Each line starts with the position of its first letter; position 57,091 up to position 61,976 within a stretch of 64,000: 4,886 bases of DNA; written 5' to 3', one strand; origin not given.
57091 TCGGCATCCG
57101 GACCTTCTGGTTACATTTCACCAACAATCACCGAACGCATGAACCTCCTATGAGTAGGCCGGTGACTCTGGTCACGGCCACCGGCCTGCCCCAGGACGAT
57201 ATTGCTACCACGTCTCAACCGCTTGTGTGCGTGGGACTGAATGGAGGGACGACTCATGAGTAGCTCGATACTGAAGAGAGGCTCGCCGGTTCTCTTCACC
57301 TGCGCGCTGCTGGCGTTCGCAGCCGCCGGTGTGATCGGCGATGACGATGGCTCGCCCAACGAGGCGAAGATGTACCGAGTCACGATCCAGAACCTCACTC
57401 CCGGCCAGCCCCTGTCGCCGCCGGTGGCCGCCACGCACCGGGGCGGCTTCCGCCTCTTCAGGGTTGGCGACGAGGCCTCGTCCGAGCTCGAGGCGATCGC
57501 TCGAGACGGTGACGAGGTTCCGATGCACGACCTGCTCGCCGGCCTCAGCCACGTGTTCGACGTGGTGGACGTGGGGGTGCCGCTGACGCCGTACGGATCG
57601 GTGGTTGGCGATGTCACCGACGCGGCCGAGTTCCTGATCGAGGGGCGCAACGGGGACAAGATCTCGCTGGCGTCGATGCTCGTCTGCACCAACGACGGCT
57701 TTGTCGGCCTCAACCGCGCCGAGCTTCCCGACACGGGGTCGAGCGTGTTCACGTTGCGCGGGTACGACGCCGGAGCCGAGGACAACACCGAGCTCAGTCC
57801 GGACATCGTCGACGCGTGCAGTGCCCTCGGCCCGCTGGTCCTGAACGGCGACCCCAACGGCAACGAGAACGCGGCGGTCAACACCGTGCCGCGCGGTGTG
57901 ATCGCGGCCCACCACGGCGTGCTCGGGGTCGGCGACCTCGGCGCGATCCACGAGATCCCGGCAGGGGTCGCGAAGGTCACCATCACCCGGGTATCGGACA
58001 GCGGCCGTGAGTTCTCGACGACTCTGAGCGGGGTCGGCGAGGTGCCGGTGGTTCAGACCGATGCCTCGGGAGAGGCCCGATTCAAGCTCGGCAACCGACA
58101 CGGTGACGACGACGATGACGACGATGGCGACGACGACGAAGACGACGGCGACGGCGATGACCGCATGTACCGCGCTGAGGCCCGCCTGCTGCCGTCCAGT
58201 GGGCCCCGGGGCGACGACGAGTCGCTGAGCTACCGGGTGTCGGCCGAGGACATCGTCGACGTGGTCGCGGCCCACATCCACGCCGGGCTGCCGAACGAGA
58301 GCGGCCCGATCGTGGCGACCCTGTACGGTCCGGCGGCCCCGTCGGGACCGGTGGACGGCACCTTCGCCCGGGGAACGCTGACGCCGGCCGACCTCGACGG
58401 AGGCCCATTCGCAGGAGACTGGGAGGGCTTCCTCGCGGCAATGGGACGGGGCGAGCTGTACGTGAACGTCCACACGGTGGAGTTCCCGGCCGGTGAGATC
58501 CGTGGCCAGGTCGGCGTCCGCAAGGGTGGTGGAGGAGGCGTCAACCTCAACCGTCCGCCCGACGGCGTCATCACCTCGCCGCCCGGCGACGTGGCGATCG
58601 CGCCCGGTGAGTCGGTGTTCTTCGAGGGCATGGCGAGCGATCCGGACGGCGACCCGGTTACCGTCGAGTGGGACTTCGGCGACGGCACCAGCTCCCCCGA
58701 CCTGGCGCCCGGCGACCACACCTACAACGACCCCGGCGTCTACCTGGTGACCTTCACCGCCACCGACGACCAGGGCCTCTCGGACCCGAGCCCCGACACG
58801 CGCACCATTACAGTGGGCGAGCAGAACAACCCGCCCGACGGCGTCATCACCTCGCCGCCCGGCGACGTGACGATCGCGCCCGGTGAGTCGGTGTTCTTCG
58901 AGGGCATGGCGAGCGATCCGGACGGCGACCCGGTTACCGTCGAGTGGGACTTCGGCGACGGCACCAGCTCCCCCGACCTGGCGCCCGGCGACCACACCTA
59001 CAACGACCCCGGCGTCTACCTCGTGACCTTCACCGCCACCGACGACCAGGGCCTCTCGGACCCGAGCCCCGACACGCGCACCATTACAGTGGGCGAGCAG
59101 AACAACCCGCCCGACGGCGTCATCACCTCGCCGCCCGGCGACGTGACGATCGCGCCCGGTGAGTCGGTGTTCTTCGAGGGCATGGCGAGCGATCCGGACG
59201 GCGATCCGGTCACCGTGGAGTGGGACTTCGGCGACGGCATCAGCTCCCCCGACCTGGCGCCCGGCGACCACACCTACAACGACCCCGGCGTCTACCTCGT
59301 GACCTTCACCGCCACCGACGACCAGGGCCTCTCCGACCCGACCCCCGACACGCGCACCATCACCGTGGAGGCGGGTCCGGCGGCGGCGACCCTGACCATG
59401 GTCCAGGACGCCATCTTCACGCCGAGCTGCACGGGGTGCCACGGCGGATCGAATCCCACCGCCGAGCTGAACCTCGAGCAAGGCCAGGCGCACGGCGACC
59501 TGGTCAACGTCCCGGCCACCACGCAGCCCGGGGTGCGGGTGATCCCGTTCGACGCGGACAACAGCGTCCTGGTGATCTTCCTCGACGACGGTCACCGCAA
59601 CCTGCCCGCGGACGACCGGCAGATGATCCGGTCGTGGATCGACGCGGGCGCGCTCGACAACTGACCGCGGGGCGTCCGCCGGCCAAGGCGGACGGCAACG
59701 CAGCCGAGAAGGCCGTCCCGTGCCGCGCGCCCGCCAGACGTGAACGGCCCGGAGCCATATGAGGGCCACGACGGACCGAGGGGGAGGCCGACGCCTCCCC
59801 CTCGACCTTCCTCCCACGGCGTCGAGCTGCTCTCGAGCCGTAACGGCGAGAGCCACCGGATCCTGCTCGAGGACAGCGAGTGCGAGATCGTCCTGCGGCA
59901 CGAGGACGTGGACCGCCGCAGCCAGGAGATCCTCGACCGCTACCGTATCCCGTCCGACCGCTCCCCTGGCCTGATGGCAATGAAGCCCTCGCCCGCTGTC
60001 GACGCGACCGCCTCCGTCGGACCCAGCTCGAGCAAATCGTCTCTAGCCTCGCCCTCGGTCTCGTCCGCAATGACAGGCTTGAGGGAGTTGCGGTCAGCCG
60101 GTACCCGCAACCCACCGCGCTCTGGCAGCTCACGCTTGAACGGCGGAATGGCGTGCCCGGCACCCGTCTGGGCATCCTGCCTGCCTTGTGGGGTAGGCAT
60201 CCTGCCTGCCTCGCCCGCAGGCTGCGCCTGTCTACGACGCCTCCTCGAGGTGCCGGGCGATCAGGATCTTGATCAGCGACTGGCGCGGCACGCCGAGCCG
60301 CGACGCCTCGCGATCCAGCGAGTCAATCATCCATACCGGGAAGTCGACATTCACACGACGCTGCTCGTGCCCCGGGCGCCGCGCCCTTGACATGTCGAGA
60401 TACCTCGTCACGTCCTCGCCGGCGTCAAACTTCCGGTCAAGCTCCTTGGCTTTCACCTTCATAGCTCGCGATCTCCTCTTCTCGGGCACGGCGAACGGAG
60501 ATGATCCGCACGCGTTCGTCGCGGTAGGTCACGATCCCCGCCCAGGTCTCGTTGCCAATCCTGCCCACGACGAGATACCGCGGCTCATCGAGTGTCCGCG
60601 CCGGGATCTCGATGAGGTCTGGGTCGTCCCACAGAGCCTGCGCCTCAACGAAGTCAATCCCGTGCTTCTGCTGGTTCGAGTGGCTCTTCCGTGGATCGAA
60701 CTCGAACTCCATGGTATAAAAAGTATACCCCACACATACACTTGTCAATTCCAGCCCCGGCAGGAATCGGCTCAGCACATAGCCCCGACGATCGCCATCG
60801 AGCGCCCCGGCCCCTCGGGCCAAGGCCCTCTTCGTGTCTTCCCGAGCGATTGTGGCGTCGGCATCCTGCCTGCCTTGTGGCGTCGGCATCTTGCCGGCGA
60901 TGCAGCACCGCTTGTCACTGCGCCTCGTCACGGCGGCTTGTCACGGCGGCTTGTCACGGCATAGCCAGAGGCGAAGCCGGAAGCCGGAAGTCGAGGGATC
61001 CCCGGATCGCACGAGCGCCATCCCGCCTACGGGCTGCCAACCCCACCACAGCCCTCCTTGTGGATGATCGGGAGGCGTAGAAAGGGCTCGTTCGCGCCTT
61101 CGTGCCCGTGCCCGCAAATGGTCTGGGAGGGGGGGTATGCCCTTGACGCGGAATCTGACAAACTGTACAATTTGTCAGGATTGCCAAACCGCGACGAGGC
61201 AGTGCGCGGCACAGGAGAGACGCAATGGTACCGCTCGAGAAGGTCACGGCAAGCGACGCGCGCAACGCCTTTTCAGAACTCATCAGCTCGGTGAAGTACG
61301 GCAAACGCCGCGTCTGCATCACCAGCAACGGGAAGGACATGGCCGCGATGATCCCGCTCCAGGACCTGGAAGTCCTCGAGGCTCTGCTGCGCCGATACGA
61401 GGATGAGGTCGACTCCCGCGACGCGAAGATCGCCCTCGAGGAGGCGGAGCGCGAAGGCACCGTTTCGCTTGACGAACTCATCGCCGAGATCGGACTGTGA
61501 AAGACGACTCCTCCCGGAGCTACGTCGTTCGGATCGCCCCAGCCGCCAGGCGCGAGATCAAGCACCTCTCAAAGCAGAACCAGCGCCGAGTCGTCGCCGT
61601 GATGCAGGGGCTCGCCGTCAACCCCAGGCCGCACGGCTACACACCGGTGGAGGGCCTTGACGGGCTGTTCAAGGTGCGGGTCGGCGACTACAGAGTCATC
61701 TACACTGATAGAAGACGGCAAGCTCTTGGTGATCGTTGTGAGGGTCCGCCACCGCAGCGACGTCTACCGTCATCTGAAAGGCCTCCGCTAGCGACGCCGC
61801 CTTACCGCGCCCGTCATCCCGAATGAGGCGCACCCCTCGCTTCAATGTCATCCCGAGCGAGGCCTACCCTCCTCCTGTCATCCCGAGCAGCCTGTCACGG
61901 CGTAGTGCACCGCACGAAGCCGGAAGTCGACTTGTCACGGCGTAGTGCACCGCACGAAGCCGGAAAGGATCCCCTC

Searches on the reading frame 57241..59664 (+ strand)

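Call 44: search_protein_families(library=pfam, proteins=[window:57241-59664:+], max_evalue=0.01)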
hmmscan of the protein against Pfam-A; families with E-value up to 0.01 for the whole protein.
window:57241-59664:+ (807 aa): 12 families
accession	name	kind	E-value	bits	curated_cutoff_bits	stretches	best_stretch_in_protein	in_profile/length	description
PF18911.6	PKD_4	-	7.6e-54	180.2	27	3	541-616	10-84/85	PKD domain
PF00801.26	PKD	-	4.2e-47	158.5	23.5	3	450-515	8-73/80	PKD domain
PF07452.17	CHRD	-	5.3e-23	82.5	24.1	1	325-424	30-117/117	CHRD domain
PF16403.11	Bact_surface_Ig-like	-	1.7e-08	34.9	27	0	679-709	43-71/71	Bacterial surface protein, Ig-like domain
PF13927.12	Ig_3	-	8.2e-07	29.9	30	0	535-580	3-48/78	Immunoglobulin domain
PF18981.6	InlK_D3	-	1.8e-06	28.4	25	0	680-698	47-65/75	Internalin K domain (D3/D4)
PF17957.7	Big_7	-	2.5e-06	28.5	24.1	0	533-586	2-44/70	Bacterial Ig domain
PF06468.19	Spond_N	-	2.6e-05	24.9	24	1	59-183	28-155/194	Spondin_N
PF05345.18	He_PIG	-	0.0015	19.4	24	0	678-708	66-94/96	Putative Ig domain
PF20579.4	LapA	-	0.0029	18.4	27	0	470-519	40-88/99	LapA domain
PF02080.26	TrkA_C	-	0.0061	16.9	27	0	534-555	37-58/71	TrkA-C domain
PF09136.16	Glucodextran_B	-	0.0067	16.8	27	0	624-660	1-36/83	Glucodextranase, domain B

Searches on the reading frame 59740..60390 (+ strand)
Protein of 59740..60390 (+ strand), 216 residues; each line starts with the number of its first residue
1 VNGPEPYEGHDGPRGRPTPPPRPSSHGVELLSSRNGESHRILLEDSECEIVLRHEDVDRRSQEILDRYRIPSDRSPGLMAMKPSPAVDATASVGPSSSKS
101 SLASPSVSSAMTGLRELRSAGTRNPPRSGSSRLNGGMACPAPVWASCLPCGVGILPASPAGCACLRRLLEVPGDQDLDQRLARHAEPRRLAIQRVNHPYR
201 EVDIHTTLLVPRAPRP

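Call 95: search_protein_families(library=pfam, proteins=[window:59740-60390:+], max_evalue=0.01)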
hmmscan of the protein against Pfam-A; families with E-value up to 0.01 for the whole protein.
window:59740-60390:+ (216 aa): 1 family
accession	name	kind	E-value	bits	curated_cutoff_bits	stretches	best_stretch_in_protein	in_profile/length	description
PF17815.7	PDZ_3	-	9e-06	25.9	22.8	1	28-76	97-144/145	PDZ domain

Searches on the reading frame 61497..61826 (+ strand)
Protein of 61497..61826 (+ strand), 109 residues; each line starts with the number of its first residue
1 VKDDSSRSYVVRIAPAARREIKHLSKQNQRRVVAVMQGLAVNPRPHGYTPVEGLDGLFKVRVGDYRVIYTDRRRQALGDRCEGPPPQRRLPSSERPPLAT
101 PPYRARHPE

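Call 95: search_protein_families(library=pfam, proteins=[window:61497-61826:+], max_evalue=0.01)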
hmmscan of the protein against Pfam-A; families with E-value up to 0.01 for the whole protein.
window:61497-61826:+ (109 aa): 1 family
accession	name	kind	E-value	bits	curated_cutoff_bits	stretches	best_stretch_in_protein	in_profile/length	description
PF05016.21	ParE_toxin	-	2.6e-06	28.4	23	1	11-71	1-71/89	ParE toxin of type II toxin-antitoxin system, parDE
